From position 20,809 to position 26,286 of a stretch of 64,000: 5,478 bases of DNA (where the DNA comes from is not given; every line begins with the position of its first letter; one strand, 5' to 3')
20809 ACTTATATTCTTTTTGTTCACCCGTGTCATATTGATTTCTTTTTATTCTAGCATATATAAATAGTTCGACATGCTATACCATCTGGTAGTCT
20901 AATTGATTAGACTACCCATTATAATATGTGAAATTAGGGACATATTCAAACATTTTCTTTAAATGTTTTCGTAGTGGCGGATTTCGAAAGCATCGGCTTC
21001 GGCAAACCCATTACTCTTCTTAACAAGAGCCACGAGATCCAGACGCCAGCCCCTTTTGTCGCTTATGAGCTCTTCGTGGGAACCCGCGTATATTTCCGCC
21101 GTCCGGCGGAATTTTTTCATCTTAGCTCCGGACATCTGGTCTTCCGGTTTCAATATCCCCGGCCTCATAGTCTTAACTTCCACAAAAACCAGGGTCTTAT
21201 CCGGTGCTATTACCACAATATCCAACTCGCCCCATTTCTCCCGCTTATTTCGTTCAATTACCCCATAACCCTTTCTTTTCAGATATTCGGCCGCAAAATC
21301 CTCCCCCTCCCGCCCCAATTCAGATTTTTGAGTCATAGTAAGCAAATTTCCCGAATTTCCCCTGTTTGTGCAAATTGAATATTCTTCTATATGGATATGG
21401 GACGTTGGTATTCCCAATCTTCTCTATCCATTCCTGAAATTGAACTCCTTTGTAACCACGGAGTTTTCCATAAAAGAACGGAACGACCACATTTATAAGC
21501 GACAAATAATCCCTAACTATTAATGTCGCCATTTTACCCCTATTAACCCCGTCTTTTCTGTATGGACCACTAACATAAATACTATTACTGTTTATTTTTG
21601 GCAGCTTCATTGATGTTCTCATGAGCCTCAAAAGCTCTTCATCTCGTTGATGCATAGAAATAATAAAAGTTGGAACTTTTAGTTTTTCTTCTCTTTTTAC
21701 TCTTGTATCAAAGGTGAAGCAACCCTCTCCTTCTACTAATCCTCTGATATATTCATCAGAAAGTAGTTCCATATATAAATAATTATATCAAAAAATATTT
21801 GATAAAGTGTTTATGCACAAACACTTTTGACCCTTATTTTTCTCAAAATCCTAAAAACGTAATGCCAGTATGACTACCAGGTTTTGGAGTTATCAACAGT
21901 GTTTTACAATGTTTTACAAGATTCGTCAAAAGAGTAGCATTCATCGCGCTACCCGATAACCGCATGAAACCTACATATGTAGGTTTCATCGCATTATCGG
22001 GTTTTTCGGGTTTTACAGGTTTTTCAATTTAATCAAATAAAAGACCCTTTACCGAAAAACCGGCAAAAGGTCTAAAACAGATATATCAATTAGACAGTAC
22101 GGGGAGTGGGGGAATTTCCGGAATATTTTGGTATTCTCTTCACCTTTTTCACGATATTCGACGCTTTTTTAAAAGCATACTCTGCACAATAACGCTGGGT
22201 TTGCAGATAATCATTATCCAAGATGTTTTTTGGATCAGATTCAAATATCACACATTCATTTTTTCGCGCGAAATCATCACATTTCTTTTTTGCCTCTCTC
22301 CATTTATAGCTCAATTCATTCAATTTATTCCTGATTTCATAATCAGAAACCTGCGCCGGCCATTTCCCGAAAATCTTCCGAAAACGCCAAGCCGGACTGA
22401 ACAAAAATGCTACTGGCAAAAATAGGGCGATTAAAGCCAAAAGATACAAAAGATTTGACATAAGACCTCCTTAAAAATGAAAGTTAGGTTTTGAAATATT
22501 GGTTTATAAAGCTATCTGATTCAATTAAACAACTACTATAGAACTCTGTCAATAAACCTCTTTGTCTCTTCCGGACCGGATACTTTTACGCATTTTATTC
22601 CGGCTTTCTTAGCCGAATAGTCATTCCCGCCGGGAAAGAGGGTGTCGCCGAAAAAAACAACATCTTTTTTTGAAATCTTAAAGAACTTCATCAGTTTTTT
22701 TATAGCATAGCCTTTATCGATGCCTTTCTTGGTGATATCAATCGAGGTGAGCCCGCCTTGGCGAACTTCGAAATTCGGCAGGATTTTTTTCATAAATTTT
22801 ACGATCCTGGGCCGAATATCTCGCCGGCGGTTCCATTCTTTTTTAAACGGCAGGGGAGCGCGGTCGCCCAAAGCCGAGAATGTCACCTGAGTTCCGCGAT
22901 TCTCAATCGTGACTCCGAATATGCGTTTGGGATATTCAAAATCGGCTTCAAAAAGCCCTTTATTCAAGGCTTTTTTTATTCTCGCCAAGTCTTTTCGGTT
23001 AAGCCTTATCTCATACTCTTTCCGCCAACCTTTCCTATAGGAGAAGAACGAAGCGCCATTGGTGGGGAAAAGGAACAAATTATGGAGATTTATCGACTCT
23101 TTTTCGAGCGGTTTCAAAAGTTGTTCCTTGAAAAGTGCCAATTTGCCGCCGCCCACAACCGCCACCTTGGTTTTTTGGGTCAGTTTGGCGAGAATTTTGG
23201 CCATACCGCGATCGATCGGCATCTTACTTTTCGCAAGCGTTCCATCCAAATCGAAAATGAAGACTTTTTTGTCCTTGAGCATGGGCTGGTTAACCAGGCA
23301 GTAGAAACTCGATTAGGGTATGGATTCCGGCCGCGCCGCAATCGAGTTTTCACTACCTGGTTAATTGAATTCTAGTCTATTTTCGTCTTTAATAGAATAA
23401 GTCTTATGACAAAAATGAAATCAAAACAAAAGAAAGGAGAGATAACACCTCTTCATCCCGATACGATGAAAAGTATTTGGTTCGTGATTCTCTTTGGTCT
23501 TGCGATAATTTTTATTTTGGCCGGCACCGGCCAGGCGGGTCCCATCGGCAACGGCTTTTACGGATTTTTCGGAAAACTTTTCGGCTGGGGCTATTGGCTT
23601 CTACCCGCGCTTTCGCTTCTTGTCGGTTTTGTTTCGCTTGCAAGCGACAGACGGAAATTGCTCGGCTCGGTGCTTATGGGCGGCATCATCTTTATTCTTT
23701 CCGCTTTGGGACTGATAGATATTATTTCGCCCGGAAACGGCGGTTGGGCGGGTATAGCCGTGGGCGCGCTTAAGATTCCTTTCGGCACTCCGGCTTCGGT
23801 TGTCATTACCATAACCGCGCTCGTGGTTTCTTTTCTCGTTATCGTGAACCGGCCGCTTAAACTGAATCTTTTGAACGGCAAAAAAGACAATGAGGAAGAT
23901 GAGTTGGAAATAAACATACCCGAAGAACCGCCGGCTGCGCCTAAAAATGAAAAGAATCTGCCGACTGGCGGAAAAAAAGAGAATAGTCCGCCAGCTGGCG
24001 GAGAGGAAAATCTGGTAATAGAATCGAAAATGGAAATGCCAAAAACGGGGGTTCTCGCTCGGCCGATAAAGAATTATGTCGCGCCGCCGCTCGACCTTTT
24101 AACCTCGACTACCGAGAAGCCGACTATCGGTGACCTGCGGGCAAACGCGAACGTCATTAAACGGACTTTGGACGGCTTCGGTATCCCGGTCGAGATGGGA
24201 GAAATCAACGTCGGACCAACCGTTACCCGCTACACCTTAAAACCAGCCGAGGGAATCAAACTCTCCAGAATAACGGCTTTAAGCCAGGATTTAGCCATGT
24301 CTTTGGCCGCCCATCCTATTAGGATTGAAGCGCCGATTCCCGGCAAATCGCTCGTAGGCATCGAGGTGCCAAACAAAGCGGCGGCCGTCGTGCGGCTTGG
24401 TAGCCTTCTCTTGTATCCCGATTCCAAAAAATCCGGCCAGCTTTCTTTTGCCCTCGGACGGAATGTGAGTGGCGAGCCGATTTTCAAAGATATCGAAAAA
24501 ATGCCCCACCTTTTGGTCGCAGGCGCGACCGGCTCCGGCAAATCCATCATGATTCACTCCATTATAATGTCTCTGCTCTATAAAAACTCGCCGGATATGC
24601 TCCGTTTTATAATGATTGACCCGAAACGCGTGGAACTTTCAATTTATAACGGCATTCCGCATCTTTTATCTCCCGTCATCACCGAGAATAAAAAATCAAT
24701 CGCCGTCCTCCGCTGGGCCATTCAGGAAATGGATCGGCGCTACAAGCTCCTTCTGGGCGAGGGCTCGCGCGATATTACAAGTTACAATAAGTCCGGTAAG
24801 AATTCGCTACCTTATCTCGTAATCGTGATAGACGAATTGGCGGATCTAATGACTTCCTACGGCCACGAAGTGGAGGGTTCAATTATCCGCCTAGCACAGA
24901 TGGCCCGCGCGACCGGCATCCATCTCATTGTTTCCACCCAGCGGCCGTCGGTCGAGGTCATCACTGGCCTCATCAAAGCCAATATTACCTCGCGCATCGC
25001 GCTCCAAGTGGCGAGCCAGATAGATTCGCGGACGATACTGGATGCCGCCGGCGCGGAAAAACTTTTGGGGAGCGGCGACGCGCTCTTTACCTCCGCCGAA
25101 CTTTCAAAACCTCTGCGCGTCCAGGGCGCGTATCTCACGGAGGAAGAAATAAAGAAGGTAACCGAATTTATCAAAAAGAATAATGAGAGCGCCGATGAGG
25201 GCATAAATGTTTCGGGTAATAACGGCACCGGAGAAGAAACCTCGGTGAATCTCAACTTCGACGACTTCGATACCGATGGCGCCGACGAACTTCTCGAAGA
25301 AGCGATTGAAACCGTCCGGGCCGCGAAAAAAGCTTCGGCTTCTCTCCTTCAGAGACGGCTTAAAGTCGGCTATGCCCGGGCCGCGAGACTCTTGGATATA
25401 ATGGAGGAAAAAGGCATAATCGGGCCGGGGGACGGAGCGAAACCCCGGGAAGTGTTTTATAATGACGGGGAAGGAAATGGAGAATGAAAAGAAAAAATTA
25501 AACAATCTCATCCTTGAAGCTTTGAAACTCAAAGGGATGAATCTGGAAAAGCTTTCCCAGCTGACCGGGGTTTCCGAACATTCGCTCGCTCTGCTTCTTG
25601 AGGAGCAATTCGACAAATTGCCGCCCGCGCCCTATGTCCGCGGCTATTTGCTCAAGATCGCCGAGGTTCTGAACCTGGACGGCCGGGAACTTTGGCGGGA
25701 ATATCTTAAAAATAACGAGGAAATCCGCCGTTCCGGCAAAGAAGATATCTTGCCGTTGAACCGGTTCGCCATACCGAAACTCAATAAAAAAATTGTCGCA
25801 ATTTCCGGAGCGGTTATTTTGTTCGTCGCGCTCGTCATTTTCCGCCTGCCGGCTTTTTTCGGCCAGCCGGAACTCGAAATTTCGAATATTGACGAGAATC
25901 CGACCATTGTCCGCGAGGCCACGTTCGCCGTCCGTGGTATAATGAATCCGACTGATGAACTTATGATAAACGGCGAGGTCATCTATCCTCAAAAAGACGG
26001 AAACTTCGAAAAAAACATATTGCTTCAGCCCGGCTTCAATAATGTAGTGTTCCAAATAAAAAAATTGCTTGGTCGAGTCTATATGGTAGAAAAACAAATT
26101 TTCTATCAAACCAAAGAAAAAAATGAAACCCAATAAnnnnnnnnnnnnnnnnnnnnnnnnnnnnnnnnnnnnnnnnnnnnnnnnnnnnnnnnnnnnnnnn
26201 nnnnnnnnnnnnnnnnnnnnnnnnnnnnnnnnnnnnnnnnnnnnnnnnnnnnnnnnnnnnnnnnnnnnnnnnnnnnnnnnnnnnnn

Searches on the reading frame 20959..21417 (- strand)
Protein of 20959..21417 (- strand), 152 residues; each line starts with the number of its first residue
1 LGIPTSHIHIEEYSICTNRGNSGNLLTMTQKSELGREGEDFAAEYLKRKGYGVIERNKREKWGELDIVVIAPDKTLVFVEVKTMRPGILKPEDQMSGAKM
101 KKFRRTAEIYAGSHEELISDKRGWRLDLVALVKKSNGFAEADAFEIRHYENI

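Call 7: search_protein_families(library=pfam, proteins=[window:20959-21417:-], max_evalue=0.001)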
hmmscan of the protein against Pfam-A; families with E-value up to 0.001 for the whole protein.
window:20959-21417:- (152 aa): 2 families
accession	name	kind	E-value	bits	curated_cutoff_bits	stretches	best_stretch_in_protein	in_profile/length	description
PF02021.23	UPF0102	-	3.5e-19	69.4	23.6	1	38-130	1-79/80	Uncharacterised protein family UPF0102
PF08378.17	NERD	-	5.2e-06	27.4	22.1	1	35-89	2-61/111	Nuclease-related domain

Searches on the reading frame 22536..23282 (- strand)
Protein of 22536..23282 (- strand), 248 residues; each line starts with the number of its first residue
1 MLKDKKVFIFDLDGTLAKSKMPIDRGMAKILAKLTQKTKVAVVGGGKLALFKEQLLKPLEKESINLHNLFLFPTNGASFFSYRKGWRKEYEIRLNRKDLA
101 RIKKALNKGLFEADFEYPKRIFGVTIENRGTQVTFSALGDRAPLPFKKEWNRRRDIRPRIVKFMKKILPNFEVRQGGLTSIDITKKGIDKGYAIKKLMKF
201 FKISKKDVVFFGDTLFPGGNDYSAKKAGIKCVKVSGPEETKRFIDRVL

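Call 7: search_protein_families(library=pfam, proteins=[window:22536-23282:-], max_evalue=0.001)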
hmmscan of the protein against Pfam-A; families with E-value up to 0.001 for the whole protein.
window:22536-23282:- (248 aa): 4 families
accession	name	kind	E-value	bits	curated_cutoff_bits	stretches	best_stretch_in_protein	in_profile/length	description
PF03332.19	PMM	-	3.9e-17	63.2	22.4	1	27-247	1-218/221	Eukaryotic phosphomannomutase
PF08282.18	Hydrolase_3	-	2.4e-15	57.4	20.9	2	162-214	159-212/255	haloacid dehalogenase-like hydrolase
PF00702.32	Hydrolase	-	1.1e-05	26.3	26.4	1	6-215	2-181/191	haloacid dehalogenase-like hydrolase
PF13419.12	HAD_2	-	5.2e-05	23.9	23.8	0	194-234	141-178/178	Haloacid dehalogenase-like hydrolase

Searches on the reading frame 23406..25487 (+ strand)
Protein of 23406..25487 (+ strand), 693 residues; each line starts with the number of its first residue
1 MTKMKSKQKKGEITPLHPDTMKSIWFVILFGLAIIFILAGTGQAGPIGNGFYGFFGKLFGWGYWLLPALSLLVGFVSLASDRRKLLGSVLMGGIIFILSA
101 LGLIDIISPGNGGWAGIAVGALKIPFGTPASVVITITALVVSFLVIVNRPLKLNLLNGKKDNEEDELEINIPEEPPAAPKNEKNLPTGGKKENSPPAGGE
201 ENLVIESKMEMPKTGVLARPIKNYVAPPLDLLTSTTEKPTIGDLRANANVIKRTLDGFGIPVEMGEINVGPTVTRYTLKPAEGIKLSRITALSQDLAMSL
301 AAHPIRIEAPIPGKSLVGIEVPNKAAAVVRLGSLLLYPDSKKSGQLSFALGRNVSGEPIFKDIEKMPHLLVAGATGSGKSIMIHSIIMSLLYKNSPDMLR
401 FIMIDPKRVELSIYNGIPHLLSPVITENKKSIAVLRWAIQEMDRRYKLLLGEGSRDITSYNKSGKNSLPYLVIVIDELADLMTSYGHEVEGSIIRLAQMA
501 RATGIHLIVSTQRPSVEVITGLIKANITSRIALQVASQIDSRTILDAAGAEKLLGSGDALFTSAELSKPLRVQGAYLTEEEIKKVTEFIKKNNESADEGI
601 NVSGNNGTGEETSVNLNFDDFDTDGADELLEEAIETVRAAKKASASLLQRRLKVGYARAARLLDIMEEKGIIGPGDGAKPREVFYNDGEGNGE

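Call 7: search_protein_families(library=pfam, proteins=[window:23406-25487:+], max_evalue=0.001)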
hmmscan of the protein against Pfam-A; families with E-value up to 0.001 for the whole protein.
window:23406-25487:+ (693 aa): 4 families
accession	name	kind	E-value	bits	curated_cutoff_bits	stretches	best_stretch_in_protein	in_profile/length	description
PF01580.24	FtsK_SpoIIIE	-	1.2e-55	188.9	24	1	341-516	13-221/221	FtsK/SpoIIIE family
PF17854.6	FtsK_alpha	-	3e-29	101.6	22.9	1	227-323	2-101/101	FtsK alpha domain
PF09397.16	FtsK_gamma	-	4.2e-25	87.7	30.6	1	626-685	3-62/63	Ftsk gamma domain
PF01935.23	DUF87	-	7.8e-05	23.3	23.2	1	358-406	13-60/220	Helicase HerA, central domain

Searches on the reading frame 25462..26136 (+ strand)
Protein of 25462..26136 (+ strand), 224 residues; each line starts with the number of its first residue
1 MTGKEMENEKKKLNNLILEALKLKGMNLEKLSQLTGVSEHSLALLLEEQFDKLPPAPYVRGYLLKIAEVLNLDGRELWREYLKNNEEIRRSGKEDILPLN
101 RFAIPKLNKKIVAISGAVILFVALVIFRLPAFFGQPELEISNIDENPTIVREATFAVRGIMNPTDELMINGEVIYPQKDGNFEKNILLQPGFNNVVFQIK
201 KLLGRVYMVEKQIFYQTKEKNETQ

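Call 7: search_protein_families(library=pfam, proteins=[window:25462-26136:+], max_evalue=0.001)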
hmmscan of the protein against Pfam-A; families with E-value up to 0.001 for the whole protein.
window:25462-26136:+ (224 aa): 2 families
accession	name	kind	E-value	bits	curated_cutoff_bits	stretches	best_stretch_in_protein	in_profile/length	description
PF13413.12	HTH_25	-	5.4e-11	42.6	24.6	1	24-77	9-62/62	Helix-turn-helix domain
PF09136.16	Glucodextran_B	-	1e-06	29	27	1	136-215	1-81/83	Glucodextranase, domain B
